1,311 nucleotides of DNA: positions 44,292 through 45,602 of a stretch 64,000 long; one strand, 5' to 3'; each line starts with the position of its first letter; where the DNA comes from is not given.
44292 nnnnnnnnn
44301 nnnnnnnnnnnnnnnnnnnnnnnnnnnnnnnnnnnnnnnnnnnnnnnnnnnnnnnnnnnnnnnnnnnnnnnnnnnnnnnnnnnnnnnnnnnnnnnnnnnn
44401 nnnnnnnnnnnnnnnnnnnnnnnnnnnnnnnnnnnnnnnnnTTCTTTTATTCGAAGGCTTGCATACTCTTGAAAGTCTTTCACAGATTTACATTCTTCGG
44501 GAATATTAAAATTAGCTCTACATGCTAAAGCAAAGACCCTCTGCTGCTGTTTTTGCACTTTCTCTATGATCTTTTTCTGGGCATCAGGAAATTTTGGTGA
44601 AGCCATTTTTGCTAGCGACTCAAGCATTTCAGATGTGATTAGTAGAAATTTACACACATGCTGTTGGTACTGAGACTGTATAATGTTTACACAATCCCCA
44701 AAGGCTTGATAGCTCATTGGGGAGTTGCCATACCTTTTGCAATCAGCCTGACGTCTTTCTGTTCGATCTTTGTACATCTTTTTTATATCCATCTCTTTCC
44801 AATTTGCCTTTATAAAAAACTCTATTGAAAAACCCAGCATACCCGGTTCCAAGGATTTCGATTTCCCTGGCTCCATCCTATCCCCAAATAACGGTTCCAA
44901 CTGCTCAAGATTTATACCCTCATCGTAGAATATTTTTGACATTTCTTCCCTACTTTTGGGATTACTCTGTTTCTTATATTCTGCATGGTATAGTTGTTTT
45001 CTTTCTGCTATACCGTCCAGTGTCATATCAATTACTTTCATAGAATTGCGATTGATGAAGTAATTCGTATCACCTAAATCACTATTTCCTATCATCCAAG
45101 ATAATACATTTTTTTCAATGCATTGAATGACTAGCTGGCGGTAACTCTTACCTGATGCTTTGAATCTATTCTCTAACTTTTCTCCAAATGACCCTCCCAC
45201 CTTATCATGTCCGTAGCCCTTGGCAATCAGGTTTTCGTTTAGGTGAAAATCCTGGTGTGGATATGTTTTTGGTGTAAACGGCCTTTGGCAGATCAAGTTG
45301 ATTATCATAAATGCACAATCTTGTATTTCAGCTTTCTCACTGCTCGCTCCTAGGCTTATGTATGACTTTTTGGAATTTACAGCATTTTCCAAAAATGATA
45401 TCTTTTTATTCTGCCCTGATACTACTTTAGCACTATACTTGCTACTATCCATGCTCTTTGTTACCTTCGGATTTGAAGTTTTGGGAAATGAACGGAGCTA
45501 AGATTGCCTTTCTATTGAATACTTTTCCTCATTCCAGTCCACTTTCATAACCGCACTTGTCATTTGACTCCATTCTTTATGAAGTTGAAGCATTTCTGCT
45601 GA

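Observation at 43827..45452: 541-aa orphan with a type II PI4-kinase-like catalytic segment fused to a K/E-rich repeat: candidate eukaryote-like lipid-kinase effector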

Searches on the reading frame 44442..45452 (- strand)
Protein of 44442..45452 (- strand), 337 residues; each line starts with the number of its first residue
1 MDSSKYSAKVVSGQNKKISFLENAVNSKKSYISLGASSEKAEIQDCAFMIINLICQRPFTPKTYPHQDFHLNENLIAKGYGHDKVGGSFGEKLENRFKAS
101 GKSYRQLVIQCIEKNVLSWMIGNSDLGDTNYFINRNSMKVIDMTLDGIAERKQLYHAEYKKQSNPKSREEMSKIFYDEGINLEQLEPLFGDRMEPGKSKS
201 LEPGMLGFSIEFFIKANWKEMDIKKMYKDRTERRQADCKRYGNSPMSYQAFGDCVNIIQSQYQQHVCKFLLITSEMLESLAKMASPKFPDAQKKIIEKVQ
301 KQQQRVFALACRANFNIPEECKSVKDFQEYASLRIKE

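Call 6: find_homologous_proteins(query=window:44442-45452:-, max_evalue=0.01)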
Query seq(337 aa) (337 aa): 2 proteins with E <= 0.01 among 810 candidates.
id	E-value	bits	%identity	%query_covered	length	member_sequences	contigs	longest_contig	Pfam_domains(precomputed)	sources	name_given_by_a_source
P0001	5.8e-223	757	100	100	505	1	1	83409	-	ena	-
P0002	1.1e-222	756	100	100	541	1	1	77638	-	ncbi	-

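Call 8: find_encoding_contigs(protein=P0002, flank=8000, max_places=4)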
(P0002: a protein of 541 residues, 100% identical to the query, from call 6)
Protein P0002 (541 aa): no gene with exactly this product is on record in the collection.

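Call 9: find_encoding_contigs(protein=P0001, flank=8000, max_places=4)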
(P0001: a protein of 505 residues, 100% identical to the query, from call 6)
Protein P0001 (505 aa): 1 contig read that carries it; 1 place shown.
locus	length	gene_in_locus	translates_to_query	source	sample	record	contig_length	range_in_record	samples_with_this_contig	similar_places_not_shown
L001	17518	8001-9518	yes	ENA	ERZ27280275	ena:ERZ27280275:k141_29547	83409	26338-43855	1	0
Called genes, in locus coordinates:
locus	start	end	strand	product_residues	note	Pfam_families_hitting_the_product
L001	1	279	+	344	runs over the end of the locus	-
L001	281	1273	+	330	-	PF01118:Semialdhyde_dh, PF22698:Semialdhyde_dhC_1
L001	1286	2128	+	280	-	PF00696:AA_kinase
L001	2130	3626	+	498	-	PF24827:AstE_AspA_cat, PF01565:FAD_binding_4, PF02873:MurB_C (weak)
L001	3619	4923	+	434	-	PF00206:Lyase_1, PF14698:ASL_C2 (faint)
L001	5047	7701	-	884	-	PF01411:tRNA-synt_2c, PF07973:tRNA_SAD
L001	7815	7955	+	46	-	-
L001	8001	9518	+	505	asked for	-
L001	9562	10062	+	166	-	PF01521:Fe-S_biosyn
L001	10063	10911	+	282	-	PF02152:FolB, PF01288:HPPK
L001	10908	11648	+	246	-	PF00809:Pterin_bind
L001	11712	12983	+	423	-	PF00364:Biotin_lipoyl, PF02817:E3_binding, PF00198:2-oxoacid_dh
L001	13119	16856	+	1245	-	-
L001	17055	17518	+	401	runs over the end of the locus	-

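Call 19: search_protein_representatives(protein=window:44448-45452:-)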
Query: 335 residues. Proteins with E-value up to 0.001 (for the whole library): 1; up to 1e-10: 1; up to 1e-30: 1. The best 1 are listed.
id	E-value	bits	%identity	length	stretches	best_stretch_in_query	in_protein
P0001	2.1e-222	753.2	100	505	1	1-335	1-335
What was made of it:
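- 44448..45452 (-): N-terminal globular region, aa 1-335. It is predicted mostly helical, with one beta-hairpin at aa 131-142. There is no signal peptide or TM segment. No homologues: exhaustive phmmer returned only itself (call 19).
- Closest known: Bacterial phosphoinositide-kinase effectors. Different: No sequence similarity to any protein in the databases was found (calls 6, 19).
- No eukaryotic or bacterial homologue was found in about 15 billion proteins (call 19). Singleton orphan (calls 6, 19).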

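Call 27: search_protein_families(library=padloc, proteins=[window:44448-45452:-], max_evalue=10)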
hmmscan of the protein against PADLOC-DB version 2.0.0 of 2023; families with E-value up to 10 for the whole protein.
window:44448-45452:- (335 aa): 0 families

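Call 28: search_protein_families(library=phrogs, proteins=[window:44448-45452:-], max_evalue=10)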
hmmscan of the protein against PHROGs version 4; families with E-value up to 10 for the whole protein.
window:44448-45452:- (335 aa): 1 family
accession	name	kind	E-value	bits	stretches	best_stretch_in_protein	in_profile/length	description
phrog_22941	-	unknown function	0.014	16.4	1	103-156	16-70/86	-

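Call 37: search_dna_similar(query=window:44448-45452:-, collection=plasmids, mode=protein, max_evalue=10, max_rows=25)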
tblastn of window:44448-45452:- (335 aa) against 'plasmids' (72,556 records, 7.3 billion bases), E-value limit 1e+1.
No match.

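Call 39: find_homologous_proteins(query=window:44448-45452:-, max_evalue=10)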
Query window:44448-45452:- (335 aa): 2 proteins with E <= 10 among 805 candidates.
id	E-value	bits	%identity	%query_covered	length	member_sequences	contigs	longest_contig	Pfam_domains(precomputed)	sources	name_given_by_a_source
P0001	6.7e-222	753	100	100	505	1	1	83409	-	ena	-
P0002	1.4e-221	752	100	100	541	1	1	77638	-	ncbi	-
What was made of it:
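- Checked: 'Orphan' is confirmed strongly (calls 6, 19, 39).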

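Call 47: predict_structure(protein=window:44448-45452:-)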
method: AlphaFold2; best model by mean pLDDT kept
length: 335 residues; sequences in the alignment: 1
mean_pLDDT: 41.7   pTM: 0.31
mean pLDDT of the five models: 41.7, 38.6, 35.1, 33.2, 32.4
residues with pLDDT >= 90: 0; 70-90: 0; 50-70: 62; < 50: 273
segments of 3 or more residues with pLDDT < 50: 1-91, 93-98, 100-261, 283-287, 330-335
pLDDT, mean of each block of 10 residues (from residue 1): 30 31 30 32 40 34 31 37 38 48 47 42 35 41 40 43 41 35 36 37 37 42 44 45 39 39 53 54 51 59 58 51 55 40
secondary structure, 60 per line:
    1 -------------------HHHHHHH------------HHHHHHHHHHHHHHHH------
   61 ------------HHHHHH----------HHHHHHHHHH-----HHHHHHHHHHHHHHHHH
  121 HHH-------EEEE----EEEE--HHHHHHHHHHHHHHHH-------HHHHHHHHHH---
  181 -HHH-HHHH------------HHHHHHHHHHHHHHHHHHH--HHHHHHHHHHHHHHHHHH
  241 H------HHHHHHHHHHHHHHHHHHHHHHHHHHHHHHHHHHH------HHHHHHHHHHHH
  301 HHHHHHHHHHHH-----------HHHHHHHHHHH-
elements in order: H20-26 H39-54 H73-78 H89-98 H104-123 E131-134 E139-142 H145-160 H168-177 H186-189 H202-220 H223-241 H248-282 H289-312 H324-334

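Call 50: fold_search(model_id=the predicted structure, library=pdb)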
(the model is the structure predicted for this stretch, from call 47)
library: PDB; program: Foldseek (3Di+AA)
matches with E <= 10: 106; with E <= 0.001: 0
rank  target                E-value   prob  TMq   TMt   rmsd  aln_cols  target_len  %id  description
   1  3euh_B                5.8e-01  0.11  0.17  0.18  18.7       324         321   10  Crystal Structure of the MukE-MukF Complex (released 2009-01-20)
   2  3euh_A                7.5e-01  0.21  0.23  0.24  18.0       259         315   11  Crystal Structure of the MukE-MukF Complex (released 2009-01-20)
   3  9k8e_A                8.4e-01  0.08  0.14  0.18  18.4       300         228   13  Cryo-EM structure of designed zinc-induced tetrahedron Cage-t32-Zn1-HEHE-35 (released 2025-10-29)
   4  6z0c_A                9.3e-01  0.38  0.23  0.33   9.4       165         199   17  Structure of in silico modelled artificial Maquette-3 protein (released 2021-03-17)
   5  6z0c_C                1.0e+00  0.35  0.23  0.33   9.4       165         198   17  Structure of in silico modelled artificial Maquette-3 protein (released 2021-03-17)
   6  8gjg_A                1.3e+00  0.21  0.20  0.33  11.5       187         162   14  De novo design of high-affinity protein binders to bioactive helical peptides (released 2024-01-10)
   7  6ww7_B                1.4e+00  0.04  0.12  0.13  21.1       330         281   10  Structure of the human ER membrane protein complex in a lipid nanodisc (released 2020-05-27)
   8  9y5q_A                2.3e+00  0.05  0.17  0.16  28.5       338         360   11  Cryo EM structure of KCa3.1_R355K_I/calmodulin channel in complex with rimtuzalcap (released 2025-10-15)
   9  3etv                  2.4e+00  0.04  0.16  0.17  19.7       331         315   12  Crystal structure of a Tip20p-Dsl1p fusion protein (released 2009-01-20)
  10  6z0c_D                2.6e+00  0.18  0.23  0.33   9.4       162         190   17  Structure of in silico modelled artificial Maquette-3 protein (released 2021-03-17)
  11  2ch7_A                2.6e+00  0.04  0.11  0.12  56.9       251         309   10  Crystal structure of the cytoplasmic domain of a bacterial chemoreceptor from Thermotoga maritima (released 2006-04-18)
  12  8sbj_B                2.7e+00  0.06  0.11  0.13  32.0       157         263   13  Co-structure Phosphatidylinositol 4,5-bisphosphate 3-kinase catalytic subunit alpha isoform complexed with brain penet (released 2023-07-19)
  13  8e12_B                2.9e+00  0.07  0.14  0.23  20.4       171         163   10  Homotrimeric variant of tcTRP9, BGL14 (released 2023-04-12)
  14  8t2s_D                2.9e+00  0.01  0.09  0.08  20.7       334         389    9  Structure of a group II intron ribonucleoprotein in the pre-branching (pre-1F) state (released 2023-11-22)
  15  1bgc                  3.0e+00  0.23  0.15  0.29  10.6        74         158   14  CRYSTAL STRUCTURE OF CANINE AND BOVINE GRANULOCYTE-COLONY STIMULATING FACTOR (G-CSF) (released 1993-10-31)
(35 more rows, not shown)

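Call 81: search_solved_structures(query=window:44448-45452:-, max_evalue=10, show_alignments=3)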
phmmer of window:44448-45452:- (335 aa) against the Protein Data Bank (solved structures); distinct sequences matched with E-value up to 10: 0.
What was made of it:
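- No PDB sequence hit at E<=10, although PI4K2A and presumably HipA structures are in the PDB (call 81).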

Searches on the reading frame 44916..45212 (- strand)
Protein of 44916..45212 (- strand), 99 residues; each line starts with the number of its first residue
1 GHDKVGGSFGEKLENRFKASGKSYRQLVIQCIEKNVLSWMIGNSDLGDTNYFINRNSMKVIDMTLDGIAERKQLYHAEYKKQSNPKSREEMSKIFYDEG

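Call 36: search_dna_similar(query=window:44916-45212:-, collection=phages, mode=protein, max_evalue=10, max_rows=25)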
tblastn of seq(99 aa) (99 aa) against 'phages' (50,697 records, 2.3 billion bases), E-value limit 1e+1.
No match.
